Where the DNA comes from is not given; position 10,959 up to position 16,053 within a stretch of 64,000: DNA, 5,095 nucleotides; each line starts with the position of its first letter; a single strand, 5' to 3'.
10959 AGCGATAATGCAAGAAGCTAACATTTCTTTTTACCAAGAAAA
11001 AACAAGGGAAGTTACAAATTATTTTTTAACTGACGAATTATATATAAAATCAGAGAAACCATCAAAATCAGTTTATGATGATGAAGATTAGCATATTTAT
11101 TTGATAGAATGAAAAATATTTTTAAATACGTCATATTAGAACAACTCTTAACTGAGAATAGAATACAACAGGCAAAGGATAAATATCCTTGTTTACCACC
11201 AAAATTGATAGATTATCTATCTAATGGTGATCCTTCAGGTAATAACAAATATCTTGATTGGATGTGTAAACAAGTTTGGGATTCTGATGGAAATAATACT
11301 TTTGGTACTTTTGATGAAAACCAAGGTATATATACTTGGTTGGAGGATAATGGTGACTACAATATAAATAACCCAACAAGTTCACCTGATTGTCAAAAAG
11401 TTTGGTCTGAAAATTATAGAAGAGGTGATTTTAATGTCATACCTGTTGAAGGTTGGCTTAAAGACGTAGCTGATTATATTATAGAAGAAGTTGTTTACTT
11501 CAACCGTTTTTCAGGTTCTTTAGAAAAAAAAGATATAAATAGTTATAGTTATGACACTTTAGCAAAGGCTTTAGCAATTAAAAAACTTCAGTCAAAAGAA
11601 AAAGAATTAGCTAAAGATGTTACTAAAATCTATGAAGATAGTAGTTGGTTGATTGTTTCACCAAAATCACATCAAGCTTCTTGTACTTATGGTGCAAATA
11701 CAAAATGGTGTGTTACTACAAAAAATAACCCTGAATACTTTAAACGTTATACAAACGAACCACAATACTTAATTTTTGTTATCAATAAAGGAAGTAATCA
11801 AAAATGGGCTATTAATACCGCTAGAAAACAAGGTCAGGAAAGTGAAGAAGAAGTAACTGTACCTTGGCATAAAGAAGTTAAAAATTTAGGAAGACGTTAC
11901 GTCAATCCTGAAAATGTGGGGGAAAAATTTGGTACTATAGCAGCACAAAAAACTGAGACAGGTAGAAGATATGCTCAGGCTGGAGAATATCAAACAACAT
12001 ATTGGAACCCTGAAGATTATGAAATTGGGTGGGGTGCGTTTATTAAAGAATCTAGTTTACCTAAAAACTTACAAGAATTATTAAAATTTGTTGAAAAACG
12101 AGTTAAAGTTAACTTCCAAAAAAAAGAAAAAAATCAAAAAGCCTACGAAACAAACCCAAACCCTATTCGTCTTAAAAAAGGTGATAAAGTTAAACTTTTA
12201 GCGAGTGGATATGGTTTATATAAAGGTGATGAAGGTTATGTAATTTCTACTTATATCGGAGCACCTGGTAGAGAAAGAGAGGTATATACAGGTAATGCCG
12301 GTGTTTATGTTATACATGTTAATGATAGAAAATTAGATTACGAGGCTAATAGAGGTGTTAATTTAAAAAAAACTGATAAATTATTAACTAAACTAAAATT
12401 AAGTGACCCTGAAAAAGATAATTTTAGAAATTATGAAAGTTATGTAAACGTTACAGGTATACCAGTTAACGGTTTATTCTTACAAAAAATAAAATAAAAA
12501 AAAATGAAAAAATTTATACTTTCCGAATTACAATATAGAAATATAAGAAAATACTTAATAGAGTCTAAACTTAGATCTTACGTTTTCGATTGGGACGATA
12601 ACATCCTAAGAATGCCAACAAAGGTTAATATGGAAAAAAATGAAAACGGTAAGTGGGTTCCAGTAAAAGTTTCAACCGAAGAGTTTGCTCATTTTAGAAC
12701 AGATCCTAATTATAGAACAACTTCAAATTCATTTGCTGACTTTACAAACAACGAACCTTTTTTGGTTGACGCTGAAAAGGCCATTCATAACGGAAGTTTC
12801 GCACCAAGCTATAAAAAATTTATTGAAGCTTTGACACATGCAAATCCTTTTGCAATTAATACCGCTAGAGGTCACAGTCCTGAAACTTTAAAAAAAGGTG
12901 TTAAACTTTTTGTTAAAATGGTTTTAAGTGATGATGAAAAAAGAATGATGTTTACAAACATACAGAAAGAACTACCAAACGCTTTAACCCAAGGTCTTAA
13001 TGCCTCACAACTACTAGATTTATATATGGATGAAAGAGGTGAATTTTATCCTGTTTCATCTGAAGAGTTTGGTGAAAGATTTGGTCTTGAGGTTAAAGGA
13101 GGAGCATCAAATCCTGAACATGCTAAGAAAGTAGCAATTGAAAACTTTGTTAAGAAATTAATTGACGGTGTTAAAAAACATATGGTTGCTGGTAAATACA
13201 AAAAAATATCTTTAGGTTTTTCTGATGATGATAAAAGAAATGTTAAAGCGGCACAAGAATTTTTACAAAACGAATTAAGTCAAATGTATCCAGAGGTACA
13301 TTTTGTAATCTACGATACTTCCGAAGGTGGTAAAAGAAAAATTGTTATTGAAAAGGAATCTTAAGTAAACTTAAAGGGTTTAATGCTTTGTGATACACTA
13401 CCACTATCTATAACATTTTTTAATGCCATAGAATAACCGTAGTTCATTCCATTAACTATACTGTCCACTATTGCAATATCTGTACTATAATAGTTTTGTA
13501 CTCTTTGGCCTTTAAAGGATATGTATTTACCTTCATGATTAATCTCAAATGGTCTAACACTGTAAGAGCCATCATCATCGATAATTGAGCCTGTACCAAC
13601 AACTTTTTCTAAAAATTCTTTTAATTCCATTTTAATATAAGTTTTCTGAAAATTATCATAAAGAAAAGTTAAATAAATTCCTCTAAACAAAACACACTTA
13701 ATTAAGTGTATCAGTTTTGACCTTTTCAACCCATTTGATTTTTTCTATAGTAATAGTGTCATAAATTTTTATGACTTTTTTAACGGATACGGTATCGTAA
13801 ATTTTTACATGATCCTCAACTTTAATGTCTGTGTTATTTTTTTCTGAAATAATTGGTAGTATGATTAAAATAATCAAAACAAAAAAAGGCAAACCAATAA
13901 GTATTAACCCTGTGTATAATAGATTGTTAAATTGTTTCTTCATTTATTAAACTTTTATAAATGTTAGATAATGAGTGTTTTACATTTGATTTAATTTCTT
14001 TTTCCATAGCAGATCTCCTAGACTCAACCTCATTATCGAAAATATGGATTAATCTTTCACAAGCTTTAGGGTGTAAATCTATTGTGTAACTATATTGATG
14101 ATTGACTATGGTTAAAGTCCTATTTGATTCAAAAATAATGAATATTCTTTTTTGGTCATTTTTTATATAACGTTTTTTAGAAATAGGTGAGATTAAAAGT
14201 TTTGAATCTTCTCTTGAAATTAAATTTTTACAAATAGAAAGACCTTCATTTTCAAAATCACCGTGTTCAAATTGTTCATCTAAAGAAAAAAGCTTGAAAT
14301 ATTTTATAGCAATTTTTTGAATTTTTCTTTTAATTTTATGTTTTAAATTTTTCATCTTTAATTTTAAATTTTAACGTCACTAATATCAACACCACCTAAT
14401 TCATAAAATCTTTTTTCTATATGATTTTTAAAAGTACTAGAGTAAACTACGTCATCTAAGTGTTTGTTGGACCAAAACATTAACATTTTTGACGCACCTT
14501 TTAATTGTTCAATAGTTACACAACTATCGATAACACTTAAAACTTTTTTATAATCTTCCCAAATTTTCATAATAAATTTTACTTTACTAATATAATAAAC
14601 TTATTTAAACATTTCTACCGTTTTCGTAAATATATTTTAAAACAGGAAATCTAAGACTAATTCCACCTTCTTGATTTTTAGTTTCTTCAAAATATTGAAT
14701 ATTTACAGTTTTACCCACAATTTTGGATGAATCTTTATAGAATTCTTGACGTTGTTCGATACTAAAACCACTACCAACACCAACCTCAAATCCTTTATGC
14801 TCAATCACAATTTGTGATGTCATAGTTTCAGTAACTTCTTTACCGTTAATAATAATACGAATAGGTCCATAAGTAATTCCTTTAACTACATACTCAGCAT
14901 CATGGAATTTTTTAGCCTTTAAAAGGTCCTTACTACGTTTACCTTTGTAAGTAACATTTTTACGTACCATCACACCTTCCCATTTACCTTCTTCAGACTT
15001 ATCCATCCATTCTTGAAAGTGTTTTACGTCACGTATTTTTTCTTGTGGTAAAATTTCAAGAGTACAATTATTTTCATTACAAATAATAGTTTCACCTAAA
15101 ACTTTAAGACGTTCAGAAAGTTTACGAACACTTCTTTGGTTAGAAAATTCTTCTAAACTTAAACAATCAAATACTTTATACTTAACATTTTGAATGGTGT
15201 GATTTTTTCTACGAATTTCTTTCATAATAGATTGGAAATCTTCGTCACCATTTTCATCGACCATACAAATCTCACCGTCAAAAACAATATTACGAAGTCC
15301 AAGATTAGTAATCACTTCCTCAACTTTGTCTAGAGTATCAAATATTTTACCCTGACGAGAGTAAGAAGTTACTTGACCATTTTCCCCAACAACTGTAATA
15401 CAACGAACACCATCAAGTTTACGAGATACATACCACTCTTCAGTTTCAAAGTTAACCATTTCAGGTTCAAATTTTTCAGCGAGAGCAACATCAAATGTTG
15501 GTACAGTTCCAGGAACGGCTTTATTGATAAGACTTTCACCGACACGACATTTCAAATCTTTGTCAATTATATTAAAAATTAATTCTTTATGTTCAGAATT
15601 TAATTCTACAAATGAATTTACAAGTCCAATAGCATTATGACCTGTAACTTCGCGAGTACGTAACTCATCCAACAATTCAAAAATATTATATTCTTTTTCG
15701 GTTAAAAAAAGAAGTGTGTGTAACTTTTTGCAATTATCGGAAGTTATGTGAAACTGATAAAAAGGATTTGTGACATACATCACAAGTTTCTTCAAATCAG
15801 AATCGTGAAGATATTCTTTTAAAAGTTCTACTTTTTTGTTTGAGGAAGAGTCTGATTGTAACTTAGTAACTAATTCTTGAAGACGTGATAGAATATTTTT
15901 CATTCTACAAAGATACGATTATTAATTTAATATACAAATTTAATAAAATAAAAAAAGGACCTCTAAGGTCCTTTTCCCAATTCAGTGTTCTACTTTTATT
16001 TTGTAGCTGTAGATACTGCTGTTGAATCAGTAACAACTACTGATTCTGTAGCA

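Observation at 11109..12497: Four-member paralogous protein family (N-terminal NKYLDWM helical region plus conserved hh-P-x-S...YG-x-TKWC-tt...FK..T....L-VI-K core)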

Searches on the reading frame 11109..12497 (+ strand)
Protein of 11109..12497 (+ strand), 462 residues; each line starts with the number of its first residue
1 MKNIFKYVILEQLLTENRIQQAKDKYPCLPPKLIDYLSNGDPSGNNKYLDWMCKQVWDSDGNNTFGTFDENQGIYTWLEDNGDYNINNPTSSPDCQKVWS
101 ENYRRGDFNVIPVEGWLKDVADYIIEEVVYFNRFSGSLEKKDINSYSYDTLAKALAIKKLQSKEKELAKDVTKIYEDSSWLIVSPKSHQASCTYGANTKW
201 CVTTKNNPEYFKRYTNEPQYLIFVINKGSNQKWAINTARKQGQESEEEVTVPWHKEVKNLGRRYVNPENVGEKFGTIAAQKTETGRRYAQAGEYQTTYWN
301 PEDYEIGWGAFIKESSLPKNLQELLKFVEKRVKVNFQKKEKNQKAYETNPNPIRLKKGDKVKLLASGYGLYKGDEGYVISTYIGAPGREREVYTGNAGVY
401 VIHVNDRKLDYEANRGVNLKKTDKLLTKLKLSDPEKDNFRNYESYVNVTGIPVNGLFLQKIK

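Call 6: search_protein_families(library=pfam, proteins=[window:11109-12494:+], max_evalue=1)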
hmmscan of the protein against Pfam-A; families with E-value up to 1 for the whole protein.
window:11109-12494:+ (462 aa): 2 families
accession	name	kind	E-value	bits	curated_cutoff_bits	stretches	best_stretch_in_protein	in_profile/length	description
PF07653.23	SH3_2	-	0.0094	16.1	21.8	1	348-374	11-43/55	Variant SH3 domain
PF14284.11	PcfJ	-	0.011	16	25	1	157-238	37-118/147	PcfJ-like protein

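Call 7: search_protein_families(library=phrogs, proteins=[window:11109-12494:+], max_evalue=0.01)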
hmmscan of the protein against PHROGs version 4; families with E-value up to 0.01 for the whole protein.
window:11109-12494:+ (462 aa): 2 families
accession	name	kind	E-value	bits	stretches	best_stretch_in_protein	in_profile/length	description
phrog_17056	-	unknown function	7.5e-09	36.4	1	168-241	119-192/420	-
phrog_28193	-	unknown function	2.9e-07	30.7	1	157-236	91-172/681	-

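Call 10: search_dna_similar(query=window:11109-12497:+, collection=phages, mode=protein, max_rows=30)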
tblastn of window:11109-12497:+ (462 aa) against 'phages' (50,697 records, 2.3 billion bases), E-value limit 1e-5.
No match.

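Call 32: find_encoding_contigs(protein=window:11109-12494:+, flank=10000, max_places=4)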
Protein window:11109-12494:+ (462 aa): 14 contigs read that carry it; 4 places shown.
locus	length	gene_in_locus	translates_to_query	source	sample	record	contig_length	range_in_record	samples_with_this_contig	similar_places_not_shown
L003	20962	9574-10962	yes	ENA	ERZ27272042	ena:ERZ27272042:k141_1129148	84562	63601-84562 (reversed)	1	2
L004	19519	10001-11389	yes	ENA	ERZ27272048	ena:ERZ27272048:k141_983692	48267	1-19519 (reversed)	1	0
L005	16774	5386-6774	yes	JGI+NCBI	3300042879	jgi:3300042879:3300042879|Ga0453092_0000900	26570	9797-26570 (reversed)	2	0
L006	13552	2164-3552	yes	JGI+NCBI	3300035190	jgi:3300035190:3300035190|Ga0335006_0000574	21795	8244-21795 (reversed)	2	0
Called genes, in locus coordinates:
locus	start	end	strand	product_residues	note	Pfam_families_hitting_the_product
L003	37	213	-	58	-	-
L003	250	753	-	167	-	PF01145:Band_7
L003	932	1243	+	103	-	-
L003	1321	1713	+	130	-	-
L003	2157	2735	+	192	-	-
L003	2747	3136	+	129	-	-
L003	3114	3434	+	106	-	-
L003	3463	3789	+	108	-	-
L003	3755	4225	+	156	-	-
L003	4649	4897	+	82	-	-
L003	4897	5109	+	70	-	-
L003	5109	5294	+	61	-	-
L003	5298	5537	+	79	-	-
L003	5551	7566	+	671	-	-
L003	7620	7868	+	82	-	-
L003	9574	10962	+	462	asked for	-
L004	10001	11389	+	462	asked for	-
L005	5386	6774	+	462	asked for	-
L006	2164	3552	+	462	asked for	-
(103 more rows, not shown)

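Call 51: search_protein_families(library=ncbifam, proteins=[window:11109-12494:+], max_evalue=1)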
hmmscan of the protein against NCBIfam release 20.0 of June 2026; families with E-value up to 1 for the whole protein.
window:11109-12494:+ (462 aa): 1 family
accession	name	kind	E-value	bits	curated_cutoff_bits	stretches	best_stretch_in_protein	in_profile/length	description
TIGR04360.1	other_trbK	hypoth_equivalog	0.28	11.6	33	1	90-105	55-70/73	putative entry exclusion protein TrbK-alt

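Call 52: search_protein_families(library=padloc, proteins=[window:11109-12494:+], max_evalue=1)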
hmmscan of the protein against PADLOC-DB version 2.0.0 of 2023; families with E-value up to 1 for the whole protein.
window:11109-12494:+ (462 aa): 0 families

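Call 106: search_solved_structures(query=A8, max_evalue=1)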
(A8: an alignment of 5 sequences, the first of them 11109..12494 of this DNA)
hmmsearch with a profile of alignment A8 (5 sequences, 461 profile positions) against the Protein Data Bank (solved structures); distinct sequences matched with E-value up to 1: 8.
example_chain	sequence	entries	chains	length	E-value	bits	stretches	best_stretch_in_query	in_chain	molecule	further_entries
1x1n_A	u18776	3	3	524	0.064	15.4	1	53-135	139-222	4-alpha-glucanotransferase | 4-alpha-glucanotransferase, chloroplastic/amyloplastic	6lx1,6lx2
7cov_A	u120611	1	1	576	0.075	15.2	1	53-135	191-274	4-alpha-glucanotransferase, chloroplastic/amyloplastic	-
2eja_A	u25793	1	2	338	0.48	12.5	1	34-153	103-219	Uroporphyrinogen decarboxylase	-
4v3p_LX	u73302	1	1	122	0.48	12.5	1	347-442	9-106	60S ribosomal protein L23a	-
22tu_LX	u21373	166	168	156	0.51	12.4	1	337-441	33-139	60S ribosomal protein L23a | Ribosomal protein uL23 | uL23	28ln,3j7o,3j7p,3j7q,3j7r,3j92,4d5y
7oyc_X1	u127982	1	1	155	0.6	12.2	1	337-442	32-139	Ribosomal_L23eN domain-containing protein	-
5lzs_X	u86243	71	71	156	0.67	12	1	336-441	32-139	uL23 | eL23 | Ribosomal_L23eN domain-containing protein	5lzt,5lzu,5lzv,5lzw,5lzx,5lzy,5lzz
8q7z_BX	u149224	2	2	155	0.87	11.7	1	337-441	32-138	Ribosomal protein uL23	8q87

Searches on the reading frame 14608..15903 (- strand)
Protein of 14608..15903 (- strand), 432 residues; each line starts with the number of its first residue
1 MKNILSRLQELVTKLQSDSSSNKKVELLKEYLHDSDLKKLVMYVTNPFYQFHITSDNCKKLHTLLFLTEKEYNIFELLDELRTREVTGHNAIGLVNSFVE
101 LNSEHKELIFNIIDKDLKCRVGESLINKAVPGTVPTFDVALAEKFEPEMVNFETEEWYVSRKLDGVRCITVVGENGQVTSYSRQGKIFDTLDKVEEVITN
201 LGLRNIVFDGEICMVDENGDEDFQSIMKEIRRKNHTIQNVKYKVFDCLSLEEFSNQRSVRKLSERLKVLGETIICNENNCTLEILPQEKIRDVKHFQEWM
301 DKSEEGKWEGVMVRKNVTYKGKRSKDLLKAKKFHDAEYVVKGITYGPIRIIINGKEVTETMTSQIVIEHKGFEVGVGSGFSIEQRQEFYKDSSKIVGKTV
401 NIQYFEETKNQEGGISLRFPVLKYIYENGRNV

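Call 12: search_protein_families(library=pfam, proteins=[window:14608-15903:-], max_evalue=0.01)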
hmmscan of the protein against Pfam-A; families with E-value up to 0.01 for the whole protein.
window:14608-15903:- (432 aa): 4 families
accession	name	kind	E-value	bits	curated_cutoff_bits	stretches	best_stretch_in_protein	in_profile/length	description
PF01068.26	DNA_ligase_A_M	-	7.3e-23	81.8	26.2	1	145-331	10-204/204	ATP dependent DNA ligase domain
PF14743.12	DNA_ligase_OB_2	-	6e-08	33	28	1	354-423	2-63/66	DNA ligase OB-like domain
PF01331.24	mRNA_cap_enzyme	-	8.7e-05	22.9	29.6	1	152-281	13-129/194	mRNA capping enzyme, catalytic domain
PF09414.15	RNA_ligase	-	8.8e-05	23.2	27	1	155-330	1-170/171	RNA ligase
